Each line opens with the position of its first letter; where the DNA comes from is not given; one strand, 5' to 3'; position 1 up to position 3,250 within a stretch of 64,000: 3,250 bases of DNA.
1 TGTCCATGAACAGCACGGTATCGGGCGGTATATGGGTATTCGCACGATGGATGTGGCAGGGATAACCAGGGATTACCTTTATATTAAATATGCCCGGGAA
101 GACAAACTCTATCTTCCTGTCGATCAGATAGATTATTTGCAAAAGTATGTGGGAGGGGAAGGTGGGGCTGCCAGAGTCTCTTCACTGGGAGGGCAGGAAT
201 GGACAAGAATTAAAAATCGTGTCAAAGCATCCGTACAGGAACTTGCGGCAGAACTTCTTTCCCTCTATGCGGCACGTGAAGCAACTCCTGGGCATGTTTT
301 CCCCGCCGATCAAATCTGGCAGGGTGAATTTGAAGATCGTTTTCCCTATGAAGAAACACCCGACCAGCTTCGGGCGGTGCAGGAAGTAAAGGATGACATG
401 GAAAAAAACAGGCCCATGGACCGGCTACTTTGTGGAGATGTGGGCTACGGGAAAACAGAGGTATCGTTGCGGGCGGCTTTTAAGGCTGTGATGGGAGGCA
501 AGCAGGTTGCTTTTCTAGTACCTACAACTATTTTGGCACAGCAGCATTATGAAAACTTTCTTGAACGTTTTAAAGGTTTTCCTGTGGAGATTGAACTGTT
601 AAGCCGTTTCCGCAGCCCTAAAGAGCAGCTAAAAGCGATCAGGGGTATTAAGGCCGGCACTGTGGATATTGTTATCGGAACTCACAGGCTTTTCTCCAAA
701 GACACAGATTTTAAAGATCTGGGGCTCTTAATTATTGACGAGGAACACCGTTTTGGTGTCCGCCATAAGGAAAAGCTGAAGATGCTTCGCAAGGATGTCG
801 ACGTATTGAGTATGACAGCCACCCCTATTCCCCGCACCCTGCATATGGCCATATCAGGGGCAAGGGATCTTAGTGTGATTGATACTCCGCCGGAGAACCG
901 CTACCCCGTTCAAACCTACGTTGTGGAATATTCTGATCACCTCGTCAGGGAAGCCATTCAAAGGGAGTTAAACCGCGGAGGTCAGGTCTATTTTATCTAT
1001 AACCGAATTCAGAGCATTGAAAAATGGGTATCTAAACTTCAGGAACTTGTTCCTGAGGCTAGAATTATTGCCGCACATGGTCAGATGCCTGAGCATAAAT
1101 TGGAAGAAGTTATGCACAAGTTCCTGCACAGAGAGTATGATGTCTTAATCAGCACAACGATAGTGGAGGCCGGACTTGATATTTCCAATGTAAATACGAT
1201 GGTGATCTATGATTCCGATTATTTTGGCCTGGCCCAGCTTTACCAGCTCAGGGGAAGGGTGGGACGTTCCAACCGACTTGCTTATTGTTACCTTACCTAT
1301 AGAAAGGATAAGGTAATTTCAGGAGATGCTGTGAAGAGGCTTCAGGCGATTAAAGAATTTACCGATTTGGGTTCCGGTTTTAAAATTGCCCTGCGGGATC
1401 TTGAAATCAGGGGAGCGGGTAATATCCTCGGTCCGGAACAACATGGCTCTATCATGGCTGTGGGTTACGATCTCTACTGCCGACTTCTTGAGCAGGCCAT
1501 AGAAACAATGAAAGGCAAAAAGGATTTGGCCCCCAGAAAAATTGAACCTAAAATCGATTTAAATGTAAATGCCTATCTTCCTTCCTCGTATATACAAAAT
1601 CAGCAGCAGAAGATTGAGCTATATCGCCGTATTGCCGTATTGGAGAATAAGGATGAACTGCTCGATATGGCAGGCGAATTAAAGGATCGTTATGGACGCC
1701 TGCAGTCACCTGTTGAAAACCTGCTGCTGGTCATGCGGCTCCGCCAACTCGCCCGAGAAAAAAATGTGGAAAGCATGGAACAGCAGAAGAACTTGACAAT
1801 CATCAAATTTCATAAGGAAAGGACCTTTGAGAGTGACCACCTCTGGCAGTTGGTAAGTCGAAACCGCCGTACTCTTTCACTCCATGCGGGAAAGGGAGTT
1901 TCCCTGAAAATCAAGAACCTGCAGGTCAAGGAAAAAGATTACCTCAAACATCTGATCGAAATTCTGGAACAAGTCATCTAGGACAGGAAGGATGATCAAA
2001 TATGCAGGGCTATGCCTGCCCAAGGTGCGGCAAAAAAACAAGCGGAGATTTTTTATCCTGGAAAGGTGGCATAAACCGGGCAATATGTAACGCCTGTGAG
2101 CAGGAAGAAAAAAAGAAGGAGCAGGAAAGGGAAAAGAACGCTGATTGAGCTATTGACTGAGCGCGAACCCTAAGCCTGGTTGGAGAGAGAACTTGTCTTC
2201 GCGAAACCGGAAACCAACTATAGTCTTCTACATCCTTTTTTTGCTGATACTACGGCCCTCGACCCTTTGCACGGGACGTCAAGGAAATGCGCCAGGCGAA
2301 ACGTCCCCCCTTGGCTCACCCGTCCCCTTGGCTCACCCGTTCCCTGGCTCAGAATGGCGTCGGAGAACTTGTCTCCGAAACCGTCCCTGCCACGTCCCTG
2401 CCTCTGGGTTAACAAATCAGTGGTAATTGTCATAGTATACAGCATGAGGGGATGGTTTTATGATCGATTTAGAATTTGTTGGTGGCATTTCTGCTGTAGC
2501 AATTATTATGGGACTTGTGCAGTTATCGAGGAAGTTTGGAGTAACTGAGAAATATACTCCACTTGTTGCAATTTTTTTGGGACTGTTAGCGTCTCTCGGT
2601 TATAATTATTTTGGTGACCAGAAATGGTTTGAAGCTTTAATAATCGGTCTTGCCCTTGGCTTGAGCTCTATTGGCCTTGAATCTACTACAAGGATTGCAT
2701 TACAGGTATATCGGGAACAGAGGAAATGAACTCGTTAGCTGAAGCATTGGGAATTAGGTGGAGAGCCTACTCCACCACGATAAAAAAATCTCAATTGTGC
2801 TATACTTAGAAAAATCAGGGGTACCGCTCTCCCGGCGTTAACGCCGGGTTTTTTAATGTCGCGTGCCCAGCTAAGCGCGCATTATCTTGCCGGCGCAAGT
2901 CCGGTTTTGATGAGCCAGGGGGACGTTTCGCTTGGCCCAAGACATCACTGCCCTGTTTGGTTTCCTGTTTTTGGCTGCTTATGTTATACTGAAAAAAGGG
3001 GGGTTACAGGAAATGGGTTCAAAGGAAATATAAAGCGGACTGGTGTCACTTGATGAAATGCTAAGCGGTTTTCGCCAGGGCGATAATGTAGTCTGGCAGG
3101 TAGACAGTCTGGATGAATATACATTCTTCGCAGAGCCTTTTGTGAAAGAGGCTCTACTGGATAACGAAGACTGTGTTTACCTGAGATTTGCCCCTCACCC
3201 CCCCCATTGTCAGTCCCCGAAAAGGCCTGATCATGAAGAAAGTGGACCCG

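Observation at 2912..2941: Genome-specific dispersed repeat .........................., coupled in two places to a shared terminator hairpin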

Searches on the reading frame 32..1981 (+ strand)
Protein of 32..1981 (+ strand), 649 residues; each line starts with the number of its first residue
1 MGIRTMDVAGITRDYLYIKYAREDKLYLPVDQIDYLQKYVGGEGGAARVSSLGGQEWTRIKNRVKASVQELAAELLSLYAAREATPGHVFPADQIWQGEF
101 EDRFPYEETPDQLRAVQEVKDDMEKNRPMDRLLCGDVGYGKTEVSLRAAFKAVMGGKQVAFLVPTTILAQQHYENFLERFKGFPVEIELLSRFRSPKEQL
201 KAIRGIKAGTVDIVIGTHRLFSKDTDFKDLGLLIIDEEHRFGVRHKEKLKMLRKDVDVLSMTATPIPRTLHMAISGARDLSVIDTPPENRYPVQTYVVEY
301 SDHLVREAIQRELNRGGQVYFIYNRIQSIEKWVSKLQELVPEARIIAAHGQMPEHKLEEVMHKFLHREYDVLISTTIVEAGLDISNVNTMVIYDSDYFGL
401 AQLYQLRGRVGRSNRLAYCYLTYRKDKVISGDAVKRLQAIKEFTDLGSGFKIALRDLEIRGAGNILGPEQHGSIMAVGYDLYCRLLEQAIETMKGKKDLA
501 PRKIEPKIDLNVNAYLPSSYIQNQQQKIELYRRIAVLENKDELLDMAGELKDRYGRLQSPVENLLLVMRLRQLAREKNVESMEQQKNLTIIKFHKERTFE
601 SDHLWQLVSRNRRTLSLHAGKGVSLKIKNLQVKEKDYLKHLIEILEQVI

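Call 11: search_protein_families(library=pfam, proteins=[window:32-1981:+])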
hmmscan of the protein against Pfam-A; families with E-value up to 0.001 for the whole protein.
window:32-1981:+ (649 aa): 7 families
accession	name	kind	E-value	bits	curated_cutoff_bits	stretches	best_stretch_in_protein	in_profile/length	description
PF00270.35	DEAD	-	1.3e-26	93.8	26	1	109-271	1-165/167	DEAD/DEAH box helicase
PF03461.20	TRCF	-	2.7e-26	92.2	25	1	510-600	1-91/95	TRCF domain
PF00271.37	Helicase_C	-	6e-23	81.7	23.5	1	307-413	4-109/110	Helicase conserved C-terminal domain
PF04851.21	ResIII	-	4.2e-14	53.2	22.5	1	109-265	5-162/164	Type III restriction enzyme, res subunit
PF02559.22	CarD_TRCF_RID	-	2.3e-09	37.6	23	1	2-40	19-57/57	CarD-like/TRCF RID domain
PF22590.2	Cas3-like_C_2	-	1.1e-07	32.5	27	1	316-414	2-105/106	CRISPR-associated nuclease/helicase Cas3, C-terminal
PF00176.29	SNF2-rel_dom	-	0.00012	21.7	24.9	0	127-271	16-169/290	SNF2-related domain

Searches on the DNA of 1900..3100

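Call 52: search_rna_families(source=window, start=1900, end=3100, threshold=evalue, max_evalue=1)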
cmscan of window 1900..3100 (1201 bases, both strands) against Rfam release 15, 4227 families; matches with E-value up to 1: 0.
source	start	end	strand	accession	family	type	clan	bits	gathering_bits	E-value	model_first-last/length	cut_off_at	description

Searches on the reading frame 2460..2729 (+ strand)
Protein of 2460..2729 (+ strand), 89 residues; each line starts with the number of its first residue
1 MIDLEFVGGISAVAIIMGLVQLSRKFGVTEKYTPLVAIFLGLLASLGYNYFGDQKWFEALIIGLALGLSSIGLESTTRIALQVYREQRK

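Call 11: search_protein_families(library=pfam, proteins=[window:2460-2729:+])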
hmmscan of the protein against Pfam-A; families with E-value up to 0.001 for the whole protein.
window:2460-2729:+ (89 aa): 0 families

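Call 40: find_homologous_proteins(query=window:2460-2729:+, max_evalue=0.001)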
Query window:2460-2729:+ (89 aa): 3 proteins with E <= 0.001 among 11 candidates.
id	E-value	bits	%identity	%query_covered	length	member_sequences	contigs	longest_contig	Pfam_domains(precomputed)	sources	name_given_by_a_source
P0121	1.2e-48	180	100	100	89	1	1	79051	-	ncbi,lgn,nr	ncbi:MAG: hypothetical protein Q7J85_03455 [Bacillota bacterium]|nr:hypothetical protein [Bacillota 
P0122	7.2e-38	146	84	100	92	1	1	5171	-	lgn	-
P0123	3.2e-35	137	78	100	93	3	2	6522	-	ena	-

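Call 41: find_encoding_contigs(protein=P0122, flank=10000, max_places=4)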
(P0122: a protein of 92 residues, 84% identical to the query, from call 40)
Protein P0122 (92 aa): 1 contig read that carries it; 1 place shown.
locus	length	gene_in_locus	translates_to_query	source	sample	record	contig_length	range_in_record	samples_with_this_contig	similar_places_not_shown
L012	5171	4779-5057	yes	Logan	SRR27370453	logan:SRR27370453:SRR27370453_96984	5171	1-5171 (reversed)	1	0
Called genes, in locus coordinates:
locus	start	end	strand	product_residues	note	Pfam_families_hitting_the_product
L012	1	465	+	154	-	?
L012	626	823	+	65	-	PF10955:Fin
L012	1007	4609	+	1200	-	PF17757:UvrB_inter, PF02559:CarD_TRCF_RID, PF00270:DEAD, PF04851:ResIII, PF00271:Helicase_C, PF22590:Cas3-like_C_2 (weak), PF03461:TRCF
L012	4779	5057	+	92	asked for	-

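Call 42: find_encoding_contigs(protein=P0123, flank=10000, max_places=4)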
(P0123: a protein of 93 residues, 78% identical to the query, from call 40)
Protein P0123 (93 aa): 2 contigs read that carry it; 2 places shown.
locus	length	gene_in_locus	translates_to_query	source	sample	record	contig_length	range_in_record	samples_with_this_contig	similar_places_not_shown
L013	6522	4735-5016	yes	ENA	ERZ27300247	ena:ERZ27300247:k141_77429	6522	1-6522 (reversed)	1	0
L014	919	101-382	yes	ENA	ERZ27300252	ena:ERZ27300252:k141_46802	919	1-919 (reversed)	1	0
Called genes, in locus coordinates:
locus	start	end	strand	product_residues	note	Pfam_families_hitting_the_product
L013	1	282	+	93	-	?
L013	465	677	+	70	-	PF10955:Fin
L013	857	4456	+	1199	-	PF17757:UvrB_inter, PF02559:CarD_TRCF_RID, PF00270:DEAD, PF04851:ResIII, PF00271:Helicase_C, PF22590:Cas3-like_C_2 (weak), PF03461:TRCF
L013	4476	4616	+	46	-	-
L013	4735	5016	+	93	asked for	-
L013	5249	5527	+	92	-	PF11823:Se_S_carrier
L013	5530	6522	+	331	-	?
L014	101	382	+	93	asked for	-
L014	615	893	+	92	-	PF11823:Se_S_carrier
